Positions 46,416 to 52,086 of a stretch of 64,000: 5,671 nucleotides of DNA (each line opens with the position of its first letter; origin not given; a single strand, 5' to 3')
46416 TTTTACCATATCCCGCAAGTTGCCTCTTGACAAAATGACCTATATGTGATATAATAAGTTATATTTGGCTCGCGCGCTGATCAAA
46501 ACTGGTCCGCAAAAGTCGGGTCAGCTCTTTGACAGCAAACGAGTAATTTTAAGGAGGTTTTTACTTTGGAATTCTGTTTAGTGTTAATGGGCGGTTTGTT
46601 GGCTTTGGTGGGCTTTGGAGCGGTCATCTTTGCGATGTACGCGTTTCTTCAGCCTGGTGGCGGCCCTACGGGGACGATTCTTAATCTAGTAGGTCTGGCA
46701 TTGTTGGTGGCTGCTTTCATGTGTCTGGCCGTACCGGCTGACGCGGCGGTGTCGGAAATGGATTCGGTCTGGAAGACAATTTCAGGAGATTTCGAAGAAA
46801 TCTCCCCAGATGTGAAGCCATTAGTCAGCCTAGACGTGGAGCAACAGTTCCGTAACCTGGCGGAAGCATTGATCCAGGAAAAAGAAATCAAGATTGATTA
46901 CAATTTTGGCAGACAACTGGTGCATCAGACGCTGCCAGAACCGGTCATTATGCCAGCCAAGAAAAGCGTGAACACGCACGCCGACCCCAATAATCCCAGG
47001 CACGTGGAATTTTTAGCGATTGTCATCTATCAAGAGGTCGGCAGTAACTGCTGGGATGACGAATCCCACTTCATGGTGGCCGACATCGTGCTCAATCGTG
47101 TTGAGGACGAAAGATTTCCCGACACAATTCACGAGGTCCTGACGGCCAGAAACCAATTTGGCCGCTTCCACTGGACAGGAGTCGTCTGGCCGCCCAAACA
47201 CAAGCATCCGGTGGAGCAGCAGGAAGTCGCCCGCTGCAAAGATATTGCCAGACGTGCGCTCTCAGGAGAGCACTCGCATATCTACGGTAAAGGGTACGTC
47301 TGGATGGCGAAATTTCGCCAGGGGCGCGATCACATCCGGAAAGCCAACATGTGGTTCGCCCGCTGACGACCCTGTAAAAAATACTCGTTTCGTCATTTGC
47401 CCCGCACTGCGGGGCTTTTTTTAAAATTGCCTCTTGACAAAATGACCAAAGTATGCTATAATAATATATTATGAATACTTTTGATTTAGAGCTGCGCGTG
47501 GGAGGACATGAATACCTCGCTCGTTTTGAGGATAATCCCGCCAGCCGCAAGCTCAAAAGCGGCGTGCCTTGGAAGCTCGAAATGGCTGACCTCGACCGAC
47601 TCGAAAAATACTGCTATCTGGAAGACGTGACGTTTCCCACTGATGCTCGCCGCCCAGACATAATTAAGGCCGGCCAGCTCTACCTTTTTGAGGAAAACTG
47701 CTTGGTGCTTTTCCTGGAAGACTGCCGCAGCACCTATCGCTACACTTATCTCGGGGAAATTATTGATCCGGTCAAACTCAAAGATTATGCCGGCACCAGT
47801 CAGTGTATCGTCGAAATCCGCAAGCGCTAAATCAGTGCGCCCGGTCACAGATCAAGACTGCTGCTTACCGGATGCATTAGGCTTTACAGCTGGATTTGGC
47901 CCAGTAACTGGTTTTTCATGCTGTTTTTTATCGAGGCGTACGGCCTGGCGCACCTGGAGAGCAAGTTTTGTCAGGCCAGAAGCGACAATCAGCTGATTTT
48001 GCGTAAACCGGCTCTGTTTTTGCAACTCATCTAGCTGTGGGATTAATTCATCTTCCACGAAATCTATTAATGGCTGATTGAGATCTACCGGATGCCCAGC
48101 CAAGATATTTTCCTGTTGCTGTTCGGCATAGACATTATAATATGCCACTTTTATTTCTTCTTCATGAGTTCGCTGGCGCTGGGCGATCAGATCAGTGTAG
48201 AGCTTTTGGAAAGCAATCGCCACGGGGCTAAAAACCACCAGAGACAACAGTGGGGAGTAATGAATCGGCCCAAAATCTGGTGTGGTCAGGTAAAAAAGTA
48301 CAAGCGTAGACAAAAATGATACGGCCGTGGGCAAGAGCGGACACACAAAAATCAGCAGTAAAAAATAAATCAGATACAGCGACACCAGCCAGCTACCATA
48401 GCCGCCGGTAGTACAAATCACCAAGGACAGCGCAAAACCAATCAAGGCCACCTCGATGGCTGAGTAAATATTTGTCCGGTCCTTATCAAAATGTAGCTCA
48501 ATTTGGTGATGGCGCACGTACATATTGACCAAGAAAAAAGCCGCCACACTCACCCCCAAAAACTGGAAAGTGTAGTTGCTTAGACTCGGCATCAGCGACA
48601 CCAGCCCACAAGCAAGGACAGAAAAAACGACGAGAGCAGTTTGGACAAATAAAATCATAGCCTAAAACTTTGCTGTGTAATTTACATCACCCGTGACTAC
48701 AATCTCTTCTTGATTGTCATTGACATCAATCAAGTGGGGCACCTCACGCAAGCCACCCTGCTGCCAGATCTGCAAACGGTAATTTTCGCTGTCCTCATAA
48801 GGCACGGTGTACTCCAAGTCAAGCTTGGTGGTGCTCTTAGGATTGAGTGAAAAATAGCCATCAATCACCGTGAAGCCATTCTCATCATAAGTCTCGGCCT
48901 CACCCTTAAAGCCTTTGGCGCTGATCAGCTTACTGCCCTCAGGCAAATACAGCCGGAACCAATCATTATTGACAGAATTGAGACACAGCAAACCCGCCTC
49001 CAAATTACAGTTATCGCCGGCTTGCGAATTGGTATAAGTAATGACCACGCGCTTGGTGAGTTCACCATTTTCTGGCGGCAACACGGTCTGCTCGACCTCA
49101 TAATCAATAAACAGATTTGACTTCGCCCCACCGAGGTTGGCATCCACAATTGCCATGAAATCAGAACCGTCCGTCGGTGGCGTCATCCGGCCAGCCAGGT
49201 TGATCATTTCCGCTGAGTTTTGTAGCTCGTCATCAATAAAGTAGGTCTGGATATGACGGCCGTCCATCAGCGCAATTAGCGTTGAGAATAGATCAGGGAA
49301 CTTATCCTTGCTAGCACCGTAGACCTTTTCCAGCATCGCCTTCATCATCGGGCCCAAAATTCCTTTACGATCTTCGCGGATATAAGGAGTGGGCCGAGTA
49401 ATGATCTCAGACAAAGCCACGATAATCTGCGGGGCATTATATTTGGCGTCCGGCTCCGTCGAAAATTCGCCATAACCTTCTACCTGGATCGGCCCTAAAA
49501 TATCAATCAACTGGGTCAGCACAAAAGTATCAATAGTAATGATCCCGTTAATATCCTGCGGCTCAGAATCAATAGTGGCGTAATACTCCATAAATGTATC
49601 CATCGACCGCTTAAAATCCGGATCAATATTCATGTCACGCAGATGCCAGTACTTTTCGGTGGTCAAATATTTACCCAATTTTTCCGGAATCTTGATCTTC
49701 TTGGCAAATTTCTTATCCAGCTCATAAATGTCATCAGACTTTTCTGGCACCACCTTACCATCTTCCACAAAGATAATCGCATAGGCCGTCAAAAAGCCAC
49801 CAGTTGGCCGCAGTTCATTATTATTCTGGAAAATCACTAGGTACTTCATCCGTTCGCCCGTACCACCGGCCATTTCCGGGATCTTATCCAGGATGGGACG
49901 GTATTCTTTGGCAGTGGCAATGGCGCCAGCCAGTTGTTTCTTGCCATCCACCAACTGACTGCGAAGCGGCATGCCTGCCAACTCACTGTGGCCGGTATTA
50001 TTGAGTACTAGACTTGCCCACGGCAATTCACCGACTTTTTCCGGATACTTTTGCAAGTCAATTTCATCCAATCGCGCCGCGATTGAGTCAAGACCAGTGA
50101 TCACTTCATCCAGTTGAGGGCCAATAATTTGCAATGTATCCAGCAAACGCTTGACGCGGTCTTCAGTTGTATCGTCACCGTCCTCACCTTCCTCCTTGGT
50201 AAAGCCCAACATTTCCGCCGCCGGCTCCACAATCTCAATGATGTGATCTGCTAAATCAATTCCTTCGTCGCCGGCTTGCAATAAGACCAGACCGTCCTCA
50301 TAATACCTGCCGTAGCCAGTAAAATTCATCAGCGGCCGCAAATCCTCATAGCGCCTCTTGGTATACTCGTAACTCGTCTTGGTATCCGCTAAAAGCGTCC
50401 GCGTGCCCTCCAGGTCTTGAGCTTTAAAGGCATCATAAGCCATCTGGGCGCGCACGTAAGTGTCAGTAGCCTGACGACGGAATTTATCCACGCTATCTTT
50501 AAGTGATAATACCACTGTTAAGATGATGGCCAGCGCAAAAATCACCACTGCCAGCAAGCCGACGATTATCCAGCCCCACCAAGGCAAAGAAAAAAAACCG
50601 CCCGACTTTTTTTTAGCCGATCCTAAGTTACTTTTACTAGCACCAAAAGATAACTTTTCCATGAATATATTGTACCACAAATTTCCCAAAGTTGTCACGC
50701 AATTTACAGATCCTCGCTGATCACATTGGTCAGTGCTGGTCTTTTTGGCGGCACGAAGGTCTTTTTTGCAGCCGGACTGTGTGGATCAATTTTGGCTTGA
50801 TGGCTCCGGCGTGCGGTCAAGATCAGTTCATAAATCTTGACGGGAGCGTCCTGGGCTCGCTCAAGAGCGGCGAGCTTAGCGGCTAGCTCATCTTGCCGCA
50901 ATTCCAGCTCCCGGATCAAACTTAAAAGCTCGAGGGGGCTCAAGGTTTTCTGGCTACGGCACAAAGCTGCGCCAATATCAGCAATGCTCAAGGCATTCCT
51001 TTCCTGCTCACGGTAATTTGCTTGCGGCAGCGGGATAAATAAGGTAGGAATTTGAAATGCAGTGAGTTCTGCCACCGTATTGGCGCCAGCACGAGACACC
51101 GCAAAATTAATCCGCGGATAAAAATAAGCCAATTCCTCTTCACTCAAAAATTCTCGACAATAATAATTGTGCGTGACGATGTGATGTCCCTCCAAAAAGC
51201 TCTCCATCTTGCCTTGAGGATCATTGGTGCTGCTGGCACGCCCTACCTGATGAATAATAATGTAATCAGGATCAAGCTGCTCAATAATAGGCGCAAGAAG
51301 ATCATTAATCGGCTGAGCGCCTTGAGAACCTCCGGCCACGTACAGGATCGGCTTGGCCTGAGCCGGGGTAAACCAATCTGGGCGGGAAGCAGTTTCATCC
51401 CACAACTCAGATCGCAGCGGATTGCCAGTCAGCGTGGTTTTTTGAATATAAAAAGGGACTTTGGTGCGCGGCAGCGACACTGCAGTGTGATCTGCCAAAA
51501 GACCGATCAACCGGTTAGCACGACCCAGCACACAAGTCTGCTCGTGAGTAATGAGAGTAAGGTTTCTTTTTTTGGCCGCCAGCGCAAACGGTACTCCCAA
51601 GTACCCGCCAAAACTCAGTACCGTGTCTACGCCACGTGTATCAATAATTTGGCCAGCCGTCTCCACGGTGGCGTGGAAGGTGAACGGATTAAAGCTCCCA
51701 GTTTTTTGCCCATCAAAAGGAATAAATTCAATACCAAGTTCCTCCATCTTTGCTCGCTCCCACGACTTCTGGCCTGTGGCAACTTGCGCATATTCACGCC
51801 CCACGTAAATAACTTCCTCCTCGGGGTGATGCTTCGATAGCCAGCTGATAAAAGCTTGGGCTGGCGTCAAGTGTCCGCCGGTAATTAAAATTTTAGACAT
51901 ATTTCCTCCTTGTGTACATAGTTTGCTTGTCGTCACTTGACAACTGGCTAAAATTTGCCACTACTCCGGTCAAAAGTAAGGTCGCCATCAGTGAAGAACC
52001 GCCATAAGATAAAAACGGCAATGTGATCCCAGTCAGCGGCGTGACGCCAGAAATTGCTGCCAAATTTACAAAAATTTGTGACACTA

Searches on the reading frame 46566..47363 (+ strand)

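Call 80: search_protein_families(library=pfam, proteins=[window:46566-47363:+], max_evalue=0.00001)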
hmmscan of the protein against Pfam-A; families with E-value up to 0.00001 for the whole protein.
window:46566-47363:+ (266 aa): 1 family
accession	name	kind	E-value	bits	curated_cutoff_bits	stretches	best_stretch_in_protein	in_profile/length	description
PF07486.17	Hydrolase_2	-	1.5e-10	42.1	27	1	166-239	5-67/100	Cell Wall Hydrolase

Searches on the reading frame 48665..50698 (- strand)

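Call 80: search_protein_families(library=pfam, proteins=[window:48665-50698:-], max_evalue=0.00001)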
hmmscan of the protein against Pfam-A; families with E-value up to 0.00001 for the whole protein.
window:48665-50698:- (678 aa): 1 family
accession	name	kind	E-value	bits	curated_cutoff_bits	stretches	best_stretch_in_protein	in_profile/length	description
PF13196.11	DUF4012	-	4.5e-22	79.5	28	1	285-411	5-128/144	Protein of unknown function (DUF4012)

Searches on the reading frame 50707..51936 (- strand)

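Call 80: search_protein_families(library=pfam, proteins=[window:50707-51936:-], max_evalue=0.00001)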
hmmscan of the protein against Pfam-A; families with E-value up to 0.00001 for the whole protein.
window:50707-51936:- (410 aa): 2 families
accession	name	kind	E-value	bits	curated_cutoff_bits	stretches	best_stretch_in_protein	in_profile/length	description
PF04101.22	Glyco_tran_28_C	-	4.5e-25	89.1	22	1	198-363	2-161/166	Glycosyltransferase family 28 C-terminal domain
PF03033.26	Glyco_transf_28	-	1.5e-11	45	26.2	1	19-150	8-136/139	Glycosyltransferase family 28 N-terminal domain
